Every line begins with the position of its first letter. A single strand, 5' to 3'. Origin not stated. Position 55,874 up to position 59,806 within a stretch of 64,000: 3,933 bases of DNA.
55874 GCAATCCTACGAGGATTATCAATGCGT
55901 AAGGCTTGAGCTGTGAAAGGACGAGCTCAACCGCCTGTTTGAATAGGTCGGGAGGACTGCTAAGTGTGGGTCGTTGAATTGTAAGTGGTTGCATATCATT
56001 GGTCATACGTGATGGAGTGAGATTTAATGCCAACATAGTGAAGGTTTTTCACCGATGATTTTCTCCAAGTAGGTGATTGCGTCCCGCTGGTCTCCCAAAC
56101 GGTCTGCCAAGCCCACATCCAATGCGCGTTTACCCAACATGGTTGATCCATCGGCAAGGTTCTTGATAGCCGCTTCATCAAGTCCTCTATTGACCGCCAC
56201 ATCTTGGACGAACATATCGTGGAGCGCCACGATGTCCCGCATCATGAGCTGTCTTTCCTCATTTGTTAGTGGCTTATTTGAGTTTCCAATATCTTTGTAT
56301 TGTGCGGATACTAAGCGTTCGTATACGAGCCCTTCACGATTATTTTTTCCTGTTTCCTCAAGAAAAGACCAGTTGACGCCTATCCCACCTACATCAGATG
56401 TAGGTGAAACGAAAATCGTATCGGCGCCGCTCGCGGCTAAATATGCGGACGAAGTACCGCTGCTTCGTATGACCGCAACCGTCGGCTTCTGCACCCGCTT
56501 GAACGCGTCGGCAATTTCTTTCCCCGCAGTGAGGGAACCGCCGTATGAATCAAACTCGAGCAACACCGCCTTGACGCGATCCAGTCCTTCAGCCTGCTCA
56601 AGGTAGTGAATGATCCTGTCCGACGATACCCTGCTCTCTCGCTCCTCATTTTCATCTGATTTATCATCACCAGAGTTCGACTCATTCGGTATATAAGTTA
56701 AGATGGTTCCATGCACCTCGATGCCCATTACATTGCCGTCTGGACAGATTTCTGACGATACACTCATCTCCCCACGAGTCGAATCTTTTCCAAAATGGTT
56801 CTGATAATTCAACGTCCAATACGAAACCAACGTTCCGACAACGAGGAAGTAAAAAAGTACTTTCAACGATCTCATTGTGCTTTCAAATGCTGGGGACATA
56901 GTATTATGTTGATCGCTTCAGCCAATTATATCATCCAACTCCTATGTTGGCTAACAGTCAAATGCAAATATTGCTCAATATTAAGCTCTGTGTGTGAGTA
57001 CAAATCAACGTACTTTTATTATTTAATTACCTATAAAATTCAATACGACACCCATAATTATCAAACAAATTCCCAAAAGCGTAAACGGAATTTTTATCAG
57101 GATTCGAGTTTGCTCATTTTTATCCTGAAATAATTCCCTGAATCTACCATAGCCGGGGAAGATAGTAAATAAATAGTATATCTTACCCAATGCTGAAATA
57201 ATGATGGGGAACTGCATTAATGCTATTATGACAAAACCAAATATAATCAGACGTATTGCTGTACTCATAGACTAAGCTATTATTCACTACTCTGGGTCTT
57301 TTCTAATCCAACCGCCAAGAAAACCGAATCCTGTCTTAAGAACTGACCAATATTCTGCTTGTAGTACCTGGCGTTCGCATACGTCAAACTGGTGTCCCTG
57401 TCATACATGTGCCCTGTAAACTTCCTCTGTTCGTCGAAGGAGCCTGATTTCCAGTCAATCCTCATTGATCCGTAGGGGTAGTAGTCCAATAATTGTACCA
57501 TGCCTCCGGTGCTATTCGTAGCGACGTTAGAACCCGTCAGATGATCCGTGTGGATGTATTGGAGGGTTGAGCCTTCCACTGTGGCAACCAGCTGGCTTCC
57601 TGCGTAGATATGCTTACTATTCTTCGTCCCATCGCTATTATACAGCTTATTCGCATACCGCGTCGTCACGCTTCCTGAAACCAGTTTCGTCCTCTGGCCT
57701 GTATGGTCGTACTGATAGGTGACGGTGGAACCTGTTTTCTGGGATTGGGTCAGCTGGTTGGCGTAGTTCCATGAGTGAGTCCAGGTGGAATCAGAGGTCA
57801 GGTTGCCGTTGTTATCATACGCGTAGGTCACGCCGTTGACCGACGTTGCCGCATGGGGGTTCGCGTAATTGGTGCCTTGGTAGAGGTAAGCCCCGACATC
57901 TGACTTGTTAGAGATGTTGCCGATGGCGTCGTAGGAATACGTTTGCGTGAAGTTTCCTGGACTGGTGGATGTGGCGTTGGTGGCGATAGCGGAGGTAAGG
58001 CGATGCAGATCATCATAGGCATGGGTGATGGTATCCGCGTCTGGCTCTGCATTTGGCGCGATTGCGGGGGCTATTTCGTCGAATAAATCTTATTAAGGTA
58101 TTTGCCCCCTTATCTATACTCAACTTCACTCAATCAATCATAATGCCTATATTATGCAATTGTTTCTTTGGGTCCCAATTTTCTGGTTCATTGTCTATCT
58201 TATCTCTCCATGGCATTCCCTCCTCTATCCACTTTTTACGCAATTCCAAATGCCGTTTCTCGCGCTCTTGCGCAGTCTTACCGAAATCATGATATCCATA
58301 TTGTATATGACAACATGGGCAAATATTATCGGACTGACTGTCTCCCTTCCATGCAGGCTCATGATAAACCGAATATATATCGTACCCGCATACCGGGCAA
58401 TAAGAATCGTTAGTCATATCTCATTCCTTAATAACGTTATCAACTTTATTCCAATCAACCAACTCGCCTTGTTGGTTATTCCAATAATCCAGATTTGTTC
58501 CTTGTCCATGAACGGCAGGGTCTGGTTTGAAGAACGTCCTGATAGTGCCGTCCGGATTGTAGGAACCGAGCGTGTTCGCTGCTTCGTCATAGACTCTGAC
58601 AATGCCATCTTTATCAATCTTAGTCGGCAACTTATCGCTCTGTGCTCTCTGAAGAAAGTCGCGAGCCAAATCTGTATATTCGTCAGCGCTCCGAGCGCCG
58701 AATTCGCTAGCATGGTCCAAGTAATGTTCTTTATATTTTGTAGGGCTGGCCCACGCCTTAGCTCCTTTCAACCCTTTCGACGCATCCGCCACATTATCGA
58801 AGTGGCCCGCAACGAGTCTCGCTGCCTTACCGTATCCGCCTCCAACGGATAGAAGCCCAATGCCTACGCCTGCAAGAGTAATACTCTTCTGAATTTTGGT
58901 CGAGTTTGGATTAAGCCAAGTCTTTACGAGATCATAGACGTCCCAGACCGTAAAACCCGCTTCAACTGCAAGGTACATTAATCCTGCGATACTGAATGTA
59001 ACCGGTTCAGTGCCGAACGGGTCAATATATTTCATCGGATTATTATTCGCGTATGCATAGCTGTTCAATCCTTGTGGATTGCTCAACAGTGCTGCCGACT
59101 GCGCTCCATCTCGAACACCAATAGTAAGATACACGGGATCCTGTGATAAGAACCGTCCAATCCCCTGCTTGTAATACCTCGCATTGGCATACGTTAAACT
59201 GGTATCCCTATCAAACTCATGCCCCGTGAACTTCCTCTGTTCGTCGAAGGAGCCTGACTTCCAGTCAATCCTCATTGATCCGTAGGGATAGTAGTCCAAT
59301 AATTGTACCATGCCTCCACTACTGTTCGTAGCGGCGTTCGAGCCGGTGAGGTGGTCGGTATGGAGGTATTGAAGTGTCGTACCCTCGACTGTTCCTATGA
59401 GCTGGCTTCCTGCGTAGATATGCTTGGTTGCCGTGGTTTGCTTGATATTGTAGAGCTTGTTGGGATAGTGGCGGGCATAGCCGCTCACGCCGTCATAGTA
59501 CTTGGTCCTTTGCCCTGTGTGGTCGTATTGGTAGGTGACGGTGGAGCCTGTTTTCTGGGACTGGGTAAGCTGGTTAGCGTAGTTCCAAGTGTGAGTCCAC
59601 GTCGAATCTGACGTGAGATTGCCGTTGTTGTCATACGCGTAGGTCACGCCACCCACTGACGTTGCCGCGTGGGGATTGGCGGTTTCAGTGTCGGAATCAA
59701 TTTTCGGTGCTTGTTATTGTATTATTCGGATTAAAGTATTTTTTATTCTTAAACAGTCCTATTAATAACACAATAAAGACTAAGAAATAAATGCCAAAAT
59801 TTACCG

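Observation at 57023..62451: Polymorphic-toxin locus: three RHS C-terminal cassettes with different tips, each followed by a small candidate immunity gene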

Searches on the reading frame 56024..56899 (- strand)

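Call 42: search_protein_families(library=pfam, proteins=[window:56024-56899:-], max_evalue=0.001)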
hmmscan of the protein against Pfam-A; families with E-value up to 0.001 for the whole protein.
window:56024-56899:- (291 aa): 3 families
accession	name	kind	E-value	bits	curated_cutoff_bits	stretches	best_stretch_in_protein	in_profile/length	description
PF01343.23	Peptidase_S49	-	1.6e-29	103.3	24.9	1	133-280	2-149/154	Peptidase family S49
PF25145.1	NfeD1b_N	-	2.8e-07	30.8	40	1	101-173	24-95/189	NfeD1b, N-terminal domain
PF00574.28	CLP_protease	-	0.00016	22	20.2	1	92-159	29-96/182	Clp protease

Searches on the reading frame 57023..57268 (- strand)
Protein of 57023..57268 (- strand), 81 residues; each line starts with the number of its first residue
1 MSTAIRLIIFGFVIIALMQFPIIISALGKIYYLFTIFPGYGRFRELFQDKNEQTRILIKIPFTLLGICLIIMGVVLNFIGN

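Call 4: search_protein_families(library=pfam, proteins=[window:57023-57268:-], max_evalue=0.1)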
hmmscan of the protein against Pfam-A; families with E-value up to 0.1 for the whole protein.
window:57023-57268:- (81 aa): 0 families

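Call 5: search_protein_families(library=ncbifam, proteins=[window:57023-57268:-], max_evalue=0.1)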
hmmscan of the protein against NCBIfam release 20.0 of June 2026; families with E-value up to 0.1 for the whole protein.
window:57023-57268:- (81 aa): 0 families

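Call 100: search_protein_families(library=phrogs, proteins=[window:57023-57268:-], max_evalue=0.01)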
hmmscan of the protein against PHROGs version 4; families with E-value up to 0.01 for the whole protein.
window:57023-57268:- (81 aa): 0 families

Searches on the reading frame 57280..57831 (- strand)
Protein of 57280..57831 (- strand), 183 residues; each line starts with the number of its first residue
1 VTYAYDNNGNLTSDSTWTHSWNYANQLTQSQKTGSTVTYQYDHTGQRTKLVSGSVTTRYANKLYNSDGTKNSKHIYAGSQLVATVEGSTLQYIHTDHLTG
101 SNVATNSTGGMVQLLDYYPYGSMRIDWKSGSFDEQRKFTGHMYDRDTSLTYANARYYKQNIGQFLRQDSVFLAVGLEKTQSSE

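Call 4: search_protein_families(library=pfam, proteins=[window:57280-57831:-], max_evalue=0.1)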
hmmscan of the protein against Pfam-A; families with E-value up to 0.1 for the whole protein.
window:57280-57831:- (183 aa): 1 family
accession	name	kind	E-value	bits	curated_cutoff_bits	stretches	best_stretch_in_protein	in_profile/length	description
PF05593.20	RHS_repeat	-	7.7e-05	23.4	22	1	21-52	1-33/38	RHS Repeat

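Call 5: search_protein_families(library=ncbifam, proteins=[window:57280-57831:-], max_evalue=0.1)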
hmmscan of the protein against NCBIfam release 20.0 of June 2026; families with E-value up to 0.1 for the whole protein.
window:57280-57831:- (183 aa): 4 families
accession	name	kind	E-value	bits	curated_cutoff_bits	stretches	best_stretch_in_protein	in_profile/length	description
TIGR03696.1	Rhs_assc_core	domain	1.8e-10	41.2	32.5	1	117-174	1-55/76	RHS repeat-associated core domain-containing protein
NF041261.1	RHS_core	equivalog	0.014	13.2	2000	1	90-174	1157-1241/1261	RHS element core protein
TIGR01643.1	YD_repeat_2x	repeat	0.027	15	15.8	0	21-48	1-29/42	YD repeat-containing protein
NF033660.0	Shiga_Stx2B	exception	0.088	12.9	165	0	15-40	46-71/87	Shiga toxin Stx2 subunit B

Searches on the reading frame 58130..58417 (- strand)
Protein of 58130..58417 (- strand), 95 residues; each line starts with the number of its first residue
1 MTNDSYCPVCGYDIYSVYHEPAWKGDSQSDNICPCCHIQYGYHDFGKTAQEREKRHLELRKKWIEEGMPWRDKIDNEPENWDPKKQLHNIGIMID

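Call 4: search_protein_families(library=pfam, proteins=[window:58130-58417:-], max_evalue=0.1)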
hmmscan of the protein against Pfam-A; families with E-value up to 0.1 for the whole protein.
window:58130-58417:- (95 aa): 2 families
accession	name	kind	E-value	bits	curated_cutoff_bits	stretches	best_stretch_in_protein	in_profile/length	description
PF14206.11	Cys_rich_CPCC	-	0.063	13.5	24.5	0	6-59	2-47/75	Cysteine-rich CPCC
PF16313.11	DUF4953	-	0.08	12.6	24.2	1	37-91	90-145/316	Met-zincin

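Call 5: search_protein_families(library=ncbifam, proteins=[window:58130-58417:-], max_evalue=0.1)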
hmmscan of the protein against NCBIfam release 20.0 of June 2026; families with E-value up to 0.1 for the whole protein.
window:58130-58417:- (95 aa): 0 families

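Call 10: find_encoding_contigs(protein=window:58130-58417:-, flank=10000, max_places=6)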
Protein window:58130-58417:- (95 aa): 2 contigs read that carry it; 2 places shown.
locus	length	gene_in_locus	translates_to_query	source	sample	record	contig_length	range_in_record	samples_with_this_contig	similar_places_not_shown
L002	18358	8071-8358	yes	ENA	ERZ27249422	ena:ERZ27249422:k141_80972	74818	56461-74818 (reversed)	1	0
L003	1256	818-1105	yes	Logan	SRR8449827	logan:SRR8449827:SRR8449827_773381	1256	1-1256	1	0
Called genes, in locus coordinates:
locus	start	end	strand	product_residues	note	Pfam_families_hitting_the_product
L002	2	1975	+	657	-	?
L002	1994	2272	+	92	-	-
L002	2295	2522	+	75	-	-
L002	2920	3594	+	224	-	-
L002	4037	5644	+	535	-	PF05593:RHS_repeat (faint), PF09533:DUF2380 (weak)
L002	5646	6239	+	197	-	-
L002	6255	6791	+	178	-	-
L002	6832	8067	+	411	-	PF05593:RHS_repeat (faint), PF25023:TEN_YD-shell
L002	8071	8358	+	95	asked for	-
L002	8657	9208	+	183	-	-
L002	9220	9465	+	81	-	-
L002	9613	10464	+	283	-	PF25145:NfeD1b_N (weak), PF01343:Peptidase_S49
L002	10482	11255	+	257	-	PF25231:DUF7847 (weak)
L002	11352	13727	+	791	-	PF00089:Trypsin, PF13365:Trypsin_2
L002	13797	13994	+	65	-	-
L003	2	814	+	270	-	?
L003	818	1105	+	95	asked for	-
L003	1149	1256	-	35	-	?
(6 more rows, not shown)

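Call 30: list_cluster_members(proteins=[P0001, P0013, P0005, P0027, window:58130-58417:-, window:60249-60842:-, window:57280-57831:-])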
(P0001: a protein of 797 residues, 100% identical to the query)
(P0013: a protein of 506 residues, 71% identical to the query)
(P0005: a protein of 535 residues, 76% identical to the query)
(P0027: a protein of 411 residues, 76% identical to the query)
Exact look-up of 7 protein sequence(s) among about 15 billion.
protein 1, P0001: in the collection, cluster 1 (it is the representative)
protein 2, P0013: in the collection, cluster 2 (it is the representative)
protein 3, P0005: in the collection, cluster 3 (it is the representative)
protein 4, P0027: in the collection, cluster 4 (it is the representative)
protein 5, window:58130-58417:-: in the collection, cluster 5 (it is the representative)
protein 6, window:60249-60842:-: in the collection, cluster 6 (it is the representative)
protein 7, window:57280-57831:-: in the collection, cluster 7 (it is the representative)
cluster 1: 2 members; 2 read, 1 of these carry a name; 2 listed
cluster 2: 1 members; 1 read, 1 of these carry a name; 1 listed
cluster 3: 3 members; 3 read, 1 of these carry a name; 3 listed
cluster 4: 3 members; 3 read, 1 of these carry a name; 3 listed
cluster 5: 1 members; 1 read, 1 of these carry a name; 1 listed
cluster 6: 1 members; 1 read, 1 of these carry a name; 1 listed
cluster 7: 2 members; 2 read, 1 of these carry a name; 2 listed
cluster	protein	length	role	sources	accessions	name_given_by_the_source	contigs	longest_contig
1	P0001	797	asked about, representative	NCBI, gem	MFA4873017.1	MAG: RHS repeat-associated core domain-containing protein [Patescibacteria group ...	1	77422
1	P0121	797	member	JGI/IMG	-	-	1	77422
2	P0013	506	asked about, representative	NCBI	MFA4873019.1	MAG: RHS repeat-associated core domain-containing protein, partial [Patescibacteria group ...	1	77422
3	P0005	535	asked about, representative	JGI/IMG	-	-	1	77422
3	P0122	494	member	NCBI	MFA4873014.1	MAG: RHS repeat-associated core domain-containing protein [Patescibacteria group ...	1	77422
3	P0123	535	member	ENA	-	-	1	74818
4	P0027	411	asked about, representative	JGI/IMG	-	-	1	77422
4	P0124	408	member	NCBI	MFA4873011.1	MAG: RHS repeat-associated core domain-containing protein [Patescibacteria group ...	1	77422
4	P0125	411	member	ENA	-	-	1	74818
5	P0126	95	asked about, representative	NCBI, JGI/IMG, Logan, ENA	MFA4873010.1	MAG: hypothetical protein WC659_03690 [Patescibacteria group bacterium]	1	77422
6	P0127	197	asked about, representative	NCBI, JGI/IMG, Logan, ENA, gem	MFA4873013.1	MAG: hypothetical protein WC659_03705 [Patescibacteria group bacterium]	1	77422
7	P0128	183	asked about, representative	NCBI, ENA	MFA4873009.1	MAG: RHS repeat-associated core domain-containing protein [Patescibacteria group ...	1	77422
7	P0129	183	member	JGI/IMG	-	-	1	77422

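Call 98: search_solved_structures(query=A4, max_evalue=10)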
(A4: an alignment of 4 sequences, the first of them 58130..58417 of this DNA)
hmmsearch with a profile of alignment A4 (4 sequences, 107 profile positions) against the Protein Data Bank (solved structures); distinct sequences matched with E-value up to 10: 24.
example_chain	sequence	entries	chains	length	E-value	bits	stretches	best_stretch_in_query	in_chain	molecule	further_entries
3vd6_C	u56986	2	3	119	0.00021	24.7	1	17-69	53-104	Erythroid transcription factor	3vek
4hc7_A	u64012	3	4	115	0.00031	24.1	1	19-70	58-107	Trans-acting T-cell-specific transcription factor GATA-3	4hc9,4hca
3dfv_D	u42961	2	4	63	0.0065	19.9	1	20-73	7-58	Trans-acting T-cell-specific transcription factor GATA-3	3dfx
5o9b_A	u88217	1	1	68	0.029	17.8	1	18-59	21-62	Endothelial transcription factor GATA-2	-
5k2m_E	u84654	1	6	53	0.039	17.4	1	14-34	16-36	Probable lysine biosynthesis protein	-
2gat_A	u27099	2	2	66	0.065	16.6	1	20-76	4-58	ERYTHROID TRANSCRIPTION FACTOR GATA-1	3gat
1gat_A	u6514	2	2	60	0.1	16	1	20-73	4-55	ERYTHROID TRANSCRIPTION FACTOR GATA-1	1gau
1rdv_A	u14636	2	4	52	0.21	15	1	18-48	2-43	RUBREDOXIN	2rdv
6gpx_A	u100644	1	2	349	0.31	14.5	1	10-71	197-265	C-C chemokine receptor type 2,Rubredoxin,C-C chemokine receptor type 2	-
1spw_A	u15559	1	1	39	0.4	14.1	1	21-48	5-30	Rubredoxin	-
4mbs_A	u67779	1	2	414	0.53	13.7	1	10-71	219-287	Chimera protein of C-C chemokine receptor type 5 and Rubredoxin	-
6gps_A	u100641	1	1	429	0.55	13.7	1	10-71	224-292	C-C chemokine receptor type 2,Rubredoxin,C-C chemokine receptor type 2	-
6akx_A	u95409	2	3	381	0.59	13.6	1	10-70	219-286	C-C chemokine receptor type 5,Rubredoxin,C-C chemokine receptor type 5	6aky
5uiw_A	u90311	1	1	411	0.59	13.6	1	10-71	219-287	C-C chemokine receptor type 5,Rubredoxin chimera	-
7jh4_A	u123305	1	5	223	0.59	13.6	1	10-71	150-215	NAD(P)H-dependent oxidoreductase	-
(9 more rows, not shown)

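Call 100: search_protein_families(library=phrogs, proteins=[window:58130-58417:-], max_evalue=0.01)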
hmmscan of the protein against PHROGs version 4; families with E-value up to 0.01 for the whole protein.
window:58130-58417:- (95 aa): 0 families

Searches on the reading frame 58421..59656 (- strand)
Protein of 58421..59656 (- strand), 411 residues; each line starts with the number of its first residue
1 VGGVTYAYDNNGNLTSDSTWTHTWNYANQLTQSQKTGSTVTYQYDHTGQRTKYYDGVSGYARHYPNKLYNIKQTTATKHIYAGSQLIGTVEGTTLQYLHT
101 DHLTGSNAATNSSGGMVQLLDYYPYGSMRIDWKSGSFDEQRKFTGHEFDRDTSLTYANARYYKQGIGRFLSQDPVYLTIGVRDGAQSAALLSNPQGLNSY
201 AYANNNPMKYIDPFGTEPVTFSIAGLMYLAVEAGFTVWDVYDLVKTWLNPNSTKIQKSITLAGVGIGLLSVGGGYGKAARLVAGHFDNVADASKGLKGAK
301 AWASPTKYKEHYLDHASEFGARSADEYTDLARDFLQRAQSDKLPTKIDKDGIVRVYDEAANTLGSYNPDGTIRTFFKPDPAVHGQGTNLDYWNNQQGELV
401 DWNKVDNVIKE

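Call 4: search_protein_families(library=pfam, proteins=[window:58421-59656:-], max_evalue=0.1)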
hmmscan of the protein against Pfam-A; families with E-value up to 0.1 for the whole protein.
window:58421-59656:- (411 aa): 1 family
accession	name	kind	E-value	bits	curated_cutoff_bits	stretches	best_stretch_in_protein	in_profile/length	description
PF05593.20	RHS_repeat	-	2.1e-05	25.2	22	1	24-55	1-33/38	RHS Repeat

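Call 5: search_protein_families(library=ncbifam, proteins=[window:58421-59656:-], max_evalue=0.1)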
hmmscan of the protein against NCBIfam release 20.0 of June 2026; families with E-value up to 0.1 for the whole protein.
window:58421-59656:- (411 aa): 3 families
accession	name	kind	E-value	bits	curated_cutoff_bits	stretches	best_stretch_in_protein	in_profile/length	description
TIGR03696.1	Rhs_assc_core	domain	3.4e-19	69.1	32.5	1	122-215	1-75/76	RHS repeat-associated core domain-containing protein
NF041261.1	RHS_core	equivalog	0.0016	16.3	2000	1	95-178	1157-1240/1261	RHS element core protein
TIGR01643.1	YD_repeat_2x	repeat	0.068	13.7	15.8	0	24-51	1-29/42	YD repeat-containing protein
